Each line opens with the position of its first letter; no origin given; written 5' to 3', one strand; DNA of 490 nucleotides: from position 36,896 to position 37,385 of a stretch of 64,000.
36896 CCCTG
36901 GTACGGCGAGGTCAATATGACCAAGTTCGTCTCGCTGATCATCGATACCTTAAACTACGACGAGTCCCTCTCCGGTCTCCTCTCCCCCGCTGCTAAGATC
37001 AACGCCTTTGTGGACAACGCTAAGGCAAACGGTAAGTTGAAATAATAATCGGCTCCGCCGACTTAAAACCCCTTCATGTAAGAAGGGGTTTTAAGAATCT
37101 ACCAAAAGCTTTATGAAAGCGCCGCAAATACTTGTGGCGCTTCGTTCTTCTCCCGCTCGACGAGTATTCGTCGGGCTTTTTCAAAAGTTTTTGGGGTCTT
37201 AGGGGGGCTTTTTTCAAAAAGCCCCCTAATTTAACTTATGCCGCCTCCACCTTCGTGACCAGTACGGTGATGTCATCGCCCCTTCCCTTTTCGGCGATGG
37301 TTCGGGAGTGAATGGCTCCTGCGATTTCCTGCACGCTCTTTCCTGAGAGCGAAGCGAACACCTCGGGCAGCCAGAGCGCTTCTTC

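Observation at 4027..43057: Modular BIME-like hairpin mosaics occupy at least seven intergenic gaps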

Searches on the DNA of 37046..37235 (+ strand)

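Call 86: search_dna_similar(query=window:37046-37235:+, collection=plasmids, mode=distant, max_evalue=0.01)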
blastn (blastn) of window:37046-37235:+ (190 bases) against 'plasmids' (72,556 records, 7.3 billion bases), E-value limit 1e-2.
Records with a match: 1; places in all: 1; records where one place covers at least 80% of the query: 0.
Best place of each record, by identity: 80-90% 1.
By first word of the organism name: Clostridioides 1.
By predicted mobility (MOB-suite, as given by PLSDB): non-mobilizable 1.
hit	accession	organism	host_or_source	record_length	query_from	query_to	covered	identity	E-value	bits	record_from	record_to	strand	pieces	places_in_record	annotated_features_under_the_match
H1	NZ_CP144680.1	Clostridioides difficile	Homo sapiens,stool sample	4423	138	181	23%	84.1%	4e-3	49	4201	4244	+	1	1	none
